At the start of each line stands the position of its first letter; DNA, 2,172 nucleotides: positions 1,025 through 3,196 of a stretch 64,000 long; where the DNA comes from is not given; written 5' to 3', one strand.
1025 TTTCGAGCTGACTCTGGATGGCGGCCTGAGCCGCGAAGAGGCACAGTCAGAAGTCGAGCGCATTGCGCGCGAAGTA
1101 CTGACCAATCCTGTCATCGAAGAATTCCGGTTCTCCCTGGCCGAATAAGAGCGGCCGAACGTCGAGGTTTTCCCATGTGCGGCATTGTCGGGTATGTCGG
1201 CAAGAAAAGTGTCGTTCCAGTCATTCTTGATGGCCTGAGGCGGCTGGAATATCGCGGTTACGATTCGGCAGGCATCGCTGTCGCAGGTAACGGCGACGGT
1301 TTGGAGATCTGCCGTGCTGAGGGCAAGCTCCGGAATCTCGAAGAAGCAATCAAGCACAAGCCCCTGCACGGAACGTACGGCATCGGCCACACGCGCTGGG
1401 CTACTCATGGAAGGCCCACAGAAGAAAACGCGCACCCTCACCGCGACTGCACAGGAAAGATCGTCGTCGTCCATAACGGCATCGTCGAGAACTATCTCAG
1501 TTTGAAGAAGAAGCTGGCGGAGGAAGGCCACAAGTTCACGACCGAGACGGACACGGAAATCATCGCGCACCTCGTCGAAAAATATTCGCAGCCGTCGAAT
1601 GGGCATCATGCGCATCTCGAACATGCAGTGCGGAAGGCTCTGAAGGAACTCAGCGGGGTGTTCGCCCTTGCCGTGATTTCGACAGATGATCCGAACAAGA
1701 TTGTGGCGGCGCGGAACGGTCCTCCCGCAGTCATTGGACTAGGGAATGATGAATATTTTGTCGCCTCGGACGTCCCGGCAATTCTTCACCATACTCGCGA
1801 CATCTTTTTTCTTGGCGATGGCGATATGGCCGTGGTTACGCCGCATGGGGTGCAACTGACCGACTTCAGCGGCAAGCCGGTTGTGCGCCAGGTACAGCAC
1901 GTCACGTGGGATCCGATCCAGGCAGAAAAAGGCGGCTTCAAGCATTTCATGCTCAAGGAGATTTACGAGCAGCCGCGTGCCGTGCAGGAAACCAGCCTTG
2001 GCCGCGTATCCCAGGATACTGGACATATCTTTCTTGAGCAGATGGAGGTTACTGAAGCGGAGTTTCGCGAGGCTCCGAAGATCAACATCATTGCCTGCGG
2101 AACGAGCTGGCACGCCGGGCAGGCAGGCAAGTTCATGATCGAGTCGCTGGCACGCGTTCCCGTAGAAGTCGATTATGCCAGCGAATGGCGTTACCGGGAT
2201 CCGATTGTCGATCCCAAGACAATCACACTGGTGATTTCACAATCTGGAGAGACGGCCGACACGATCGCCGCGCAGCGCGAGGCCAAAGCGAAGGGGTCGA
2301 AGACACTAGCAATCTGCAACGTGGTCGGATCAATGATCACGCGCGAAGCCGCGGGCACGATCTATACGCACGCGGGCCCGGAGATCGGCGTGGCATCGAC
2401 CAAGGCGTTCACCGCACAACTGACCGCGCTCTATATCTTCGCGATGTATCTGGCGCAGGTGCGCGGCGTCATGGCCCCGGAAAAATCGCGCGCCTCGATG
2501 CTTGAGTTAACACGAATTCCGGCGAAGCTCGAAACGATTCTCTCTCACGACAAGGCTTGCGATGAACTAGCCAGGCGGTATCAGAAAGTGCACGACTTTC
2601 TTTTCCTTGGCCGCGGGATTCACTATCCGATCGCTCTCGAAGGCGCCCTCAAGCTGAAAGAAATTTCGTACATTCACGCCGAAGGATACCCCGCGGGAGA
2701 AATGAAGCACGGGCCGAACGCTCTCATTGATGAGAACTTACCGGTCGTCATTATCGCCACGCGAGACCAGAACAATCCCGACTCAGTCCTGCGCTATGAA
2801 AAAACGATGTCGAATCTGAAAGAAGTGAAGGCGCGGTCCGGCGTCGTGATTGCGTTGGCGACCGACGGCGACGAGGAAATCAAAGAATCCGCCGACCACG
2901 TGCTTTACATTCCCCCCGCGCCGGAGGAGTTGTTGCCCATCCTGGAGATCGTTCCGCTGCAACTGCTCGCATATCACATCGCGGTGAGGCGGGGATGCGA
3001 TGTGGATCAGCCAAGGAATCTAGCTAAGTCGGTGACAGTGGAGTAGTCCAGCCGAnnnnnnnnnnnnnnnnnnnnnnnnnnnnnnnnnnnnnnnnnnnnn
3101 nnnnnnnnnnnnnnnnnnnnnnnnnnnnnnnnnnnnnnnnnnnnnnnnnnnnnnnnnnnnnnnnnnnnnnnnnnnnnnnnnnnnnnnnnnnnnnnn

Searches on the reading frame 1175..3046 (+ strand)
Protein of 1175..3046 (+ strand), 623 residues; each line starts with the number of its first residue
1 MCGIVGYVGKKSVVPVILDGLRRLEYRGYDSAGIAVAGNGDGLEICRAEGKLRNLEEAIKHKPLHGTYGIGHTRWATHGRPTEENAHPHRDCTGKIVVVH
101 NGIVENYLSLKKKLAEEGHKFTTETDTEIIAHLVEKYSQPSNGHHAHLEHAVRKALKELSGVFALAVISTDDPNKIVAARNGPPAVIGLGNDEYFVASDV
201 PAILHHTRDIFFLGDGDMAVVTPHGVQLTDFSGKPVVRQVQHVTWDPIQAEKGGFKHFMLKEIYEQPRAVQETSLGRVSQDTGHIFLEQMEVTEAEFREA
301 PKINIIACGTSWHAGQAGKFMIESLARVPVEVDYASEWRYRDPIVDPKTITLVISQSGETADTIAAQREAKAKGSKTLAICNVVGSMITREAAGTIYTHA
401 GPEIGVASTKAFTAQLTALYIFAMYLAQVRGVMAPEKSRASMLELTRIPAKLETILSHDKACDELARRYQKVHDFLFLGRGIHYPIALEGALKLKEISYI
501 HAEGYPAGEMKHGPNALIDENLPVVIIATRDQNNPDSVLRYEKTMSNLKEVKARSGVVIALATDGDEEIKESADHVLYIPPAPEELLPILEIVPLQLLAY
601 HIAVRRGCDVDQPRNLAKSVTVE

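Call 92: search_protein_families(library=pfam, proteins=[window:1175-3046:+], max_evalue=0.00001)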
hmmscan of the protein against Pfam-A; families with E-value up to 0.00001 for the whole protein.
window:1175-3046:+ (623 aa): 4 families
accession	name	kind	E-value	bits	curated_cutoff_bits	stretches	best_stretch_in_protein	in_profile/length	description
PF01380.27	SIS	-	1.3e-58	196.9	25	2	297-424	2-130/131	SIS domain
PF13522.11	GATase_6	-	1.1e-19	71.1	27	1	66-181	10-109/130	Glutamine amidotransferase domain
PF13537.11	GATase_7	-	2.6e-16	60.2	25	1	82-204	9-122/123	Glutamine amidotransferase domain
PF13230.11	GATase_4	-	7.6e-06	25.5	23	0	56-160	61-163/272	Glutamine amidotransferases class-II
